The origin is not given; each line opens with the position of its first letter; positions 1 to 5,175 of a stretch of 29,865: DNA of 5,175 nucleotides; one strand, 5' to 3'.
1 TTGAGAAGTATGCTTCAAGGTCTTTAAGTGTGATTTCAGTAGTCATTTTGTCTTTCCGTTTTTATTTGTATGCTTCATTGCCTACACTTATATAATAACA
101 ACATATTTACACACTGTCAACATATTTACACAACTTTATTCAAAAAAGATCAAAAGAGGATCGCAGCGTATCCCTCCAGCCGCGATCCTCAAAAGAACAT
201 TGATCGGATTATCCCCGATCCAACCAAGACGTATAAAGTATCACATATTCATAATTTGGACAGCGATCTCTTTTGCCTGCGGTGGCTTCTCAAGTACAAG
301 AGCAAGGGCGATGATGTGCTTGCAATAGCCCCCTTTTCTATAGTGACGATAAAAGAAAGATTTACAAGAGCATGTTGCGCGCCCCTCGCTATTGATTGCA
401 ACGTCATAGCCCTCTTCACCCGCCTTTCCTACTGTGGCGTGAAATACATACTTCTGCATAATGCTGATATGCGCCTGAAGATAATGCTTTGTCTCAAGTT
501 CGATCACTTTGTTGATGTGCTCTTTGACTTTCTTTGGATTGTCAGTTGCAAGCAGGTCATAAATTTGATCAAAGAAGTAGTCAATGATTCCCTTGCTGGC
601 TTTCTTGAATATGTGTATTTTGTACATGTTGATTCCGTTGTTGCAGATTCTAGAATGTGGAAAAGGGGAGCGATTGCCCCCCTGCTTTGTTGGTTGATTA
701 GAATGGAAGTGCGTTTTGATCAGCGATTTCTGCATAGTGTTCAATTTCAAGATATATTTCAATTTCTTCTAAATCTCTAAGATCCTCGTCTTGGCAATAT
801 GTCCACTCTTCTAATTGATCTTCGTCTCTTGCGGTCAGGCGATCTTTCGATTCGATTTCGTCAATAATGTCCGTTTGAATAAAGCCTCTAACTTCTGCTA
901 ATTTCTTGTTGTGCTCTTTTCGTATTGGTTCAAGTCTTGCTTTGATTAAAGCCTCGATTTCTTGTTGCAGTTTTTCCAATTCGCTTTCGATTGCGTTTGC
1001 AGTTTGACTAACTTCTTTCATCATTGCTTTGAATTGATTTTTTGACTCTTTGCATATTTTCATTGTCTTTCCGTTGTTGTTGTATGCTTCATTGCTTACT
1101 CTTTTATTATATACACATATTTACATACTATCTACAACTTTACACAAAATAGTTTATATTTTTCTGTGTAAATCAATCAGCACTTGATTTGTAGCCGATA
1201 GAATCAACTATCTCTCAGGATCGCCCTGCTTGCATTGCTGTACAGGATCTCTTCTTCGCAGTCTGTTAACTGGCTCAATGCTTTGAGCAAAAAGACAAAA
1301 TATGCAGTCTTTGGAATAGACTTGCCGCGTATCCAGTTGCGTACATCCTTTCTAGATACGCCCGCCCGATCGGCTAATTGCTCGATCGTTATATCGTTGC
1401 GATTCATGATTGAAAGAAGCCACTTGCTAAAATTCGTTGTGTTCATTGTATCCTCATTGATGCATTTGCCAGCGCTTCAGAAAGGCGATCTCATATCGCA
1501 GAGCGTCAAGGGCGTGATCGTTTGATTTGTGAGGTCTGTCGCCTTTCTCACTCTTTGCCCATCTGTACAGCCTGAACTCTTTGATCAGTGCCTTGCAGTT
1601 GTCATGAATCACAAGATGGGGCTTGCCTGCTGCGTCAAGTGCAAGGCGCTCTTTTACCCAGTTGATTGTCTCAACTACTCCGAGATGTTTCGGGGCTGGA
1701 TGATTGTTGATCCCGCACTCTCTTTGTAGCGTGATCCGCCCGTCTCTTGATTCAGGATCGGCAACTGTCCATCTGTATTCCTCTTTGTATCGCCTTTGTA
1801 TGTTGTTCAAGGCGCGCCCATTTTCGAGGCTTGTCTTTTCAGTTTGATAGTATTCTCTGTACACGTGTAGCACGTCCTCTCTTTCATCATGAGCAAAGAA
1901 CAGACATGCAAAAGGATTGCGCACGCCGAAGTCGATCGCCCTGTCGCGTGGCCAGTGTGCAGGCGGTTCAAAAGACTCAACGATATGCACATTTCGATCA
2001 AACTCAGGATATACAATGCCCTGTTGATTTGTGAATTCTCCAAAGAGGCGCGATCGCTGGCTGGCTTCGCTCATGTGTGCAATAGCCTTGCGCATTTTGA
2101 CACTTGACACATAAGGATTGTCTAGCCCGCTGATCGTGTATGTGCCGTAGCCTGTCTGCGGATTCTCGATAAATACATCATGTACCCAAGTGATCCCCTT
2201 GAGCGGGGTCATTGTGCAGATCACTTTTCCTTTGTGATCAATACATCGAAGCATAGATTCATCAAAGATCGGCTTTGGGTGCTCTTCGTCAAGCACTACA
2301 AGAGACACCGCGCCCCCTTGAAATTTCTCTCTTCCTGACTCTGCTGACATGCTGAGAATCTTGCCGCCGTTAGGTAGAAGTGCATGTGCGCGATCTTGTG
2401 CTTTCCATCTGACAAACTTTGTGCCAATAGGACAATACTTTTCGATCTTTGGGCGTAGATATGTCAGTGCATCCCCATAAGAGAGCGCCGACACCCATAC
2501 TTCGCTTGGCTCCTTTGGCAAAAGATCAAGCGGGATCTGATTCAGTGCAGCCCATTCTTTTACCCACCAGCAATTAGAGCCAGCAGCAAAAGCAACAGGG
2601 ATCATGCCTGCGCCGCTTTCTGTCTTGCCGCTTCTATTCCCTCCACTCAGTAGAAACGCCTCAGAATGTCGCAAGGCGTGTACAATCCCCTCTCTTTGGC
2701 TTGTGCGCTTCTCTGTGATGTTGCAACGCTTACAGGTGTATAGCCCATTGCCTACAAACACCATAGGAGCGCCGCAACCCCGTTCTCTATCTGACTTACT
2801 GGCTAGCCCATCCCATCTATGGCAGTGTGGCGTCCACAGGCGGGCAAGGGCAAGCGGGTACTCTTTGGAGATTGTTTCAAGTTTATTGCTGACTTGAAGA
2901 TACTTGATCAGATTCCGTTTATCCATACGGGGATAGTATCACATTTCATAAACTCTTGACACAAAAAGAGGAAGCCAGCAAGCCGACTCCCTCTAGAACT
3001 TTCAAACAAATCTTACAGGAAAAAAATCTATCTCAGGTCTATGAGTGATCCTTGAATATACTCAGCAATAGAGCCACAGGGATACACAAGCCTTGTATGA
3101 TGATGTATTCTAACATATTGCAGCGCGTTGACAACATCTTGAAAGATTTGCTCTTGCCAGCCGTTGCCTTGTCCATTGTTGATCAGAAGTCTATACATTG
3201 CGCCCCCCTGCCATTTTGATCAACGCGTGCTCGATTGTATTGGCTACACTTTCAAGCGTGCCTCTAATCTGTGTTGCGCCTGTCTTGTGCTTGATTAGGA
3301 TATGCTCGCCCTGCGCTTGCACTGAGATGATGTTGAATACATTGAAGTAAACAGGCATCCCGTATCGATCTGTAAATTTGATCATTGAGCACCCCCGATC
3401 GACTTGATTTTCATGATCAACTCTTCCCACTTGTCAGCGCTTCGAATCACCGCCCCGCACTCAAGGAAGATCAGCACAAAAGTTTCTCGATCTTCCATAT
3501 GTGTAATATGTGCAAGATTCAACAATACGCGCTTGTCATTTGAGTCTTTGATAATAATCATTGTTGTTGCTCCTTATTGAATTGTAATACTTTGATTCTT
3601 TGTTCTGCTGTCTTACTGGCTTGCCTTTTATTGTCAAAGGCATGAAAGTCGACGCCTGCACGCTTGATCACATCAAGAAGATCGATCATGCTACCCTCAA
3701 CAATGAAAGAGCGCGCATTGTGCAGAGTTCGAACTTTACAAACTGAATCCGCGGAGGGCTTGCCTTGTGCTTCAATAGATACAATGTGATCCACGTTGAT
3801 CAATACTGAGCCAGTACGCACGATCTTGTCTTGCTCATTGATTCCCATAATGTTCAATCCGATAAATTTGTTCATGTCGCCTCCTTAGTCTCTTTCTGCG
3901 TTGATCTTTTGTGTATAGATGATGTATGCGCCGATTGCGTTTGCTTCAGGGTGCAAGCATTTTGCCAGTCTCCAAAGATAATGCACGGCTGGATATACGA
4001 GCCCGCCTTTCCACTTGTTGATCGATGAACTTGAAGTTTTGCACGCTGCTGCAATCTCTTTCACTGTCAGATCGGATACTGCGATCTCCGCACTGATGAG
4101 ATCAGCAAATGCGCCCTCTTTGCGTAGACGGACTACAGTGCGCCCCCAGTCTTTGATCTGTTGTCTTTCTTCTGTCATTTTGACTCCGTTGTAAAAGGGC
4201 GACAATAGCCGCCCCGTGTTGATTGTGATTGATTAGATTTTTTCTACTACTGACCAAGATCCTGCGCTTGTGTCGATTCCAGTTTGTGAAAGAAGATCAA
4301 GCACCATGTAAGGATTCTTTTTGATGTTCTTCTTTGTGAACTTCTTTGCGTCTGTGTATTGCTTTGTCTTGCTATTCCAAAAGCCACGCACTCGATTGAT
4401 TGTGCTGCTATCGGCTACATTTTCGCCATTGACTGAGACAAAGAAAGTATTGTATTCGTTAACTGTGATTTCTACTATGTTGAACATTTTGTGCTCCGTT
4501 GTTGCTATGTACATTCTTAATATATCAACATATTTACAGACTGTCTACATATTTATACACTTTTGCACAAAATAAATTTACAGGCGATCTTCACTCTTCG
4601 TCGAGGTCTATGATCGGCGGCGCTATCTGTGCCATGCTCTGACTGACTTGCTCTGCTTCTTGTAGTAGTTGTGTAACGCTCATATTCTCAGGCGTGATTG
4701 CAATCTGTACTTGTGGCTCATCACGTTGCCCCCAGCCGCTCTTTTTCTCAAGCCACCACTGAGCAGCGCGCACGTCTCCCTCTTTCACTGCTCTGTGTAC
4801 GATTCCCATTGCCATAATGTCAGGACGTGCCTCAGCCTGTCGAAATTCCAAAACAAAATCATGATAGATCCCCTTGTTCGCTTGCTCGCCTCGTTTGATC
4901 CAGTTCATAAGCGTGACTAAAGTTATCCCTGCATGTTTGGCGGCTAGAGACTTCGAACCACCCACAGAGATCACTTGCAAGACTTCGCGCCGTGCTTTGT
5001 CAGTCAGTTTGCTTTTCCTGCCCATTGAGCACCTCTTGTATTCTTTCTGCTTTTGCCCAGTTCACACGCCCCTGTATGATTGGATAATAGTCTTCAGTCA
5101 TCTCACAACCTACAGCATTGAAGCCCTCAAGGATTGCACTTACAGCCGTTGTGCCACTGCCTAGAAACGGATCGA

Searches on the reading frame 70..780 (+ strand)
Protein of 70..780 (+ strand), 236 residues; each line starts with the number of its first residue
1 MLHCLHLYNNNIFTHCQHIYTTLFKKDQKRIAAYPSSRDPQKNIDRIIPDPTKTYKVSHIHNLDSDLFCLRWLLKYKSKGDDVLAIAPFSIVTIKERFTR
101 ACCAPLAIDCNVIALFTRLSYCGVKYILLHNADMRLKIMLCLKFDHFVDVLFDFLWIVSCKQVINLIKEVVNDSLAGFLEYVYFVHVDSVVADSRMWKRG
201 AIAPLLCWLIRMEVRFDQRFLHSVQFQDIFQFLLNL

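Call 10: search_protein_families(library=phrogs, proteins=[window:70-780:+], max_evalue=0.001)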
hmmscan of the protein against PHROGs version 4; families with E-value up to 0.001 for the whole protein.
window:70-780:+ (236 aa): 0 families

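Call 38: search_protein_families(library=pfam, proteins=[window:70-780:+], max_evalue=0.05)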
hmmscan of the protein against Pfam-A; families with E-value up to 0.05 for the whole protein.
window:70-780:+ (236 aa): 1 family
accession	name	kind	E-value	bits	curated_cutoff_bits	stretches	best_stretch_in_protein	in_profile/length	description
PF11345.13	DUF3147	-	0.017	16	23.6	1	160-217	50-107/111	Protein of unknown function (DUF3147)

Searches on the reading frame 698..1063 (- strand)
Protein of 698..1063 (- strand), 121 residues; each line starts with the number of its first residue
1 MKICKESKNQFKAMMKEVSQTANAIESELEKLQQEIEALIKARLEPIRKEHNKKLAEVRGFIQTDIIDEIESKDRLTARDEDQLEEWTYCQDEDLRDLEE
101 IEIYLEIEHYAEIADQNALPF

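Call 38: search_protein_families(library=pfam, proteins=[window:698-1063:-], max_evalue=0.05)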
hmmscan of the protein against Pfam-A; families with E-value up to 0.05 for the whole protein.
window:698-1063:- (121 aa): 7 families
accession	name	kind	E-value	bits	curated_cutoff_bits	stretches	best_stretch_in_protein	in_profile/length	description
PF16746.10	BAR_3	-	0.0016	18.6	31.7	1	6-59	67-120/235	BAR domain of APPL family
PF06103.16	DUF948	-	0.0019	18.8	37.2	1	10-63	23-75/89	Bacterial protein of unknown function (DUF948)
PF04799.18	Fzo_mitofusin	-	0.015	15.2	27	1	2-51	94-145/161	fzo-like conserved region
PF09602.15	PhaP_Bmeg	-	0.017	15.5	28.3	1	10-101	16-107/168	Polyhydroxyalkanoic acid inclusion protein (PhaP_Bmeg)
PF00804.31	Syntaxin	-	0.018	15.3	26.7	1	2-41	40-79/157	Syntaxin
PF01540.21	Lipoprotein_7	-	0.024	15.5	24.1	1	15-105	5-101/112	Adhesin lipoprotein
PF21943.1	TetR_C_46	-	0.041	14.5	27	0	4-53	16-65/109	Tetracyclin repressor-like, C-terminal domain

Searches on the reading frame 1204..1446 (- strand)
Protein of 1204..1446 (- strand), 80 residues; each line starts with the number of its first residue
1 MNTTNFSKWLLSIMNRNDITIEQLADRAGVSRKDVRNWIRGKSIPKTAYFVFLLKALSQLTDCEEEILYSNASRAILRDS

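Call 38: search_protein_families(library=pfam, proteins=[window:1204-1446:-], max_evalue=0.05)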
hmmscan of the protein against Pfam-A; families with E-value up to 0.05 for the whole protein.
window:1204-1446:- (80 aa): 13 families
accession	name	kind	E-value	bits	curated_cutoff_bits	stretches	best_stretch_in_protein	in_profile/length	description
PF01381.28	HTH_3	-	3.9e-07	30.4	23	1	13-57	4-48/55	Helix-turn-helix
PF12728.13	HTH_17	-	5.7e-05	23.7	27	1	20-47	3-30/51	Helix-turn-helix domain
PF12844.13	HTH_19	-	0.00052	20.3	30.2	1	18-57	12-51/64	Helix-turn-helix domain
PF08279.18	HTH_11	-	0.0018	18.6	25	1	14-38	11-35/55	HTH domain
PF13443.12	HTH_26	-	0.002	18.8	22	1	10-43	2-35/63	Cro/C1-type HTH DNA-binding domain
PF13560.12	HTH_31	-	0.0035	18.1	27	1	16-57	12-54/64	Helix-turn-helix domain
PF17762.8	HTH_ParB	-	0.0053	17.3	22.6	1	12-40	14-42/102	ParB HTH domain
PF15943.11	YdaS_toxin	-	0.0056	16.9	30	1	23-45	13-36/65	Bacterial toxin YdaS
PF13730.12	HTH_36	-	0.013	15.7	25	1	6-40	10-47/55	Helix-turn-helix domain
PF04545.22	Sigma70_r4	-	0.016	15.1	24.1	0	18-37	20-39/50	Sigma-70, region 4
PF00376.29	MerR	-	0.017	15.4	28.2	1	20-40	1-21/38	MerR family regulatory protein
PF07037.17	YfeC-like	-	0.032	15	22.9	0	20-43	2-25/122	Transcription regulator YfeC-like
PF05920.17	Homeobox_KN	-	0.04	14.2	24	0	22-38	17-33/40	Homeobox KN domain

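Call 96: search_protein_families(library=ncbifam, proteins=[window:1204-1446:-], max_evalue=0.1)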
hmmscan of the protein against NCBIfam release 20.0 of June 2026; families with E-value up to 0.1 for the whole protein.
window:1204-1446:- (80 aa): 10 families
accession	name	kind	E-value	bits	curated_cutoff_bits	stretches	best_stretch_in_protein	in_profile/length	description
NF038310.1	lysogeny_AimR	equivalog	6.9e-05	22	70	1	12-67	3-58/365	AimR family lysis-lysogeny pheromone receptor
NF041951.1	phage_RstR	subfamily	0.0002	21.6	80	1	5-57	2-54/108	RstR family transcriptional repressor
TIGR01764.1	excise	domain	0.014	15.8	28.8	1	19-46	2-29/49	excisionase family DNA-binding protein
NF008853.0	PRK11891.1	equivalog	0.015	14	560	1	8-41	7-40/430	aspartate carbamoyltransferase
NF040522.1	VC1465_fam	subfamily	0.018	15.1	70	1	18-57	9-47/111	VC1465 family Xer recombination activation factor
NF046037.1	carphisopro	domain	0.041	14.1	38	1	21-47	11-37/54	carph-isopro domain-containing protein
NF047542.1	telomere_Tap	equivalog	0.061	12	600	1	16-61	28-76/695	telomere-associated protein Tap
NF010465.0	PRK13890.1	equivalog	0.066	13.3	96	1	7-48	7-48/121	conjugal transfer protein TrbA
NF053720.1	NsdA_fam_reg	subfamily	0.084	12.4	75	1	22-64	28-69/432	NsdA family TPR-like regulatory protein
NF003162.0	PRK04140.1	equivalog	0.099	11.6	263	1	12-45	133-166/317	transcriptional regulator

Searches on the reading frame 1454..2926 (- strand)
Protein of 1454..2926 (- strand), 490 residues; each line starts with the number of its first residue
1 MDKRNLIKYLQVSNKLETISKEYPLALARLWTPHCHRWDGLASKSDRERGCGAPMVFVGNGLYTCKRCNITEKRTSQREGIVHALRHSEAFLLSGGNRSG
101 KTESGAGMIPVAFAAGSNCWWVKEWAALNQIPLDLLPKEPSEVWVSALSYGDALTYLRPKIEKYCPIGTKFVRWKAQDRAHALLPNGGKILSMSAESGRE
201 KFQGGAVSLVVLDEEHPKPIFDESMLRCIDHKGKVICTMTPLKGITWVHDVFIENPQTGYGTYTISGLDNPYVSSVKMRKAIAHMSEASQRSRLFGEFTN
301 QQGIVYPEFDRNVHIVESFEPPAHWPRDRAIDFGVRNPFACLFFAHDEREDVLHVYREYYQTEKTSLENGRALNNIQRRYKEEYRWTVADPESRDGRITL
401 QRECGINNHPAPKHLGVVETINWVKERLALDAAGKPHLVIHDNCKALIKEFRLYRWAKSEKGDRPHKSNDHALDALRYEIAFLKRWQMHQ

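Call 10: search_protein_families(library=phrogs, proteins=[window:1454-2926:-], max_evalue=0.001)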
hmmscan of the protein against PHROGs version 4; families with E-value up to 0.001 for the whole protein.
window:1454-2926:- (490 aa): 5 families
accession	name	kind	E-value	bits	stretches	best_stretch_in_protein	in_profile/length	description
phrog_2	-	head and packaging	5.5e-29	102.5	1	92-478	281-587/807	terminase large subunit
phrog_5653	-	head and packaging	2.3e-20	74.2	1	296-480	1-177/199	terminase large subunit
phrog_10250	-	head and packaging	3.3e-19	70.5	1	292-481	12-213/228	terminase large subunit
phrog_6672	-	head and packaging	1.1e-11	45.4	1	364-481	15-127/145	terminase large subunit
phrog_31467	-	unknown function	1e-08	36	1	193-270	172-249/261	-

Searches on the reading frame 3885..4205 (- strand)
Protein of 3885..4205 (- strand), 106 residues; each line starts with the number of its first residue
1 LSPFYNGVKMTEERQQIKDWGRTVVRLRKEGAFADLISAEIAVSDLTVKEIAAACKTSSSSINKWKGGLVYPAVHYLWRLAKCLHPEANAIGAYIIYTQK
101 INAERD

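Call 38: search_protein_families(library=pfam, proteins=[window:3885-4205:-], max_evalue=0.05)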
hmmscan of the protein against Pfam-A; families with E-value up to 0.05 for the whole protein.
window:3885-4205:- (106 aa): 1 family
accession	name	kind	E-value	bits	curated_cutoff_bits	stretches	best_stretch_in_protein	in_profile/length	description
PF01381.28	HTH_3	-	0.033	14.7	23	0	45-84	9-48/55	Helix-turn-helix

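Call 96: search_protein_families(library=ncbifam, proteins=[window:3885-4205:-], max_evalue=0.1)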
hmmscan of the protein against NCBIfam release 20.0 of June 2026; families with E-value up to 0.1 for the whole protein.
window:3885-4205:- (106 aa): 4 families
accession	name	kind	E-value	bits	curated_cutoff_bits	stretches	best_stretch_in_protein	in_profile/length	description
NF007257.0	PRK09706.1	subfamily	0.0073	16.1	101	1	45-85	18-58/135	transcriptional repressor DicA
NF041951.1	phage_RstR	subfamily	0.021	15.1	80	1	44-85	14-55/108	RstR family transcriptional repressor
NF001545.0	PRK00373.1-4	equivalog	0.038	13.7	226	1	23-62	56-94/216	V-type ATP synthase subunit D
NF040595.1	HTH_Cbp1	equivalog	0.077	12.9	140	1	14-52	45-83/135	CRISPR DNA repeat-binding protein Cbp1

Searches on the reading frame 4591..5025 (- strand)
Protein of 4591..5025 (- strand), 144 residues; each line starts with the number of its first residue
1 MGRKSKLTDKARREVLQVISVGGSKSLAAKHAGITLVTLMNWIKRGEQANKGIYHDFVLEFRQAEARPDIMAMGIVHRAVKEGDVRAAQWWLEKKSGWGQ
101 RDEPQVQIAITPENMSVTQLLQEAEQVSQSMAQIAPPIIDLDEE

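Call 10: search_protein_families(library=phrogs, proteins=[window:4591-5025:-], max_evalue=0.001)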
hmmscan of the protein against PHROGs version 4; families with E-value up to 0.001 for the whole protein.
window:4591-5025:- (144 aa): 2 families
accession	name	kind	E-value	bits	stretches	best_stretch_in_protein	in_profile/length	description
phrog_4102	-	head and packaging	7.8e-18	66.2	1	1-131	9-150/166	terminase small subunit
phrog_24579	-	head and packaging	0.00017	22.6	1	6-109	13-113/126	terminase small subunit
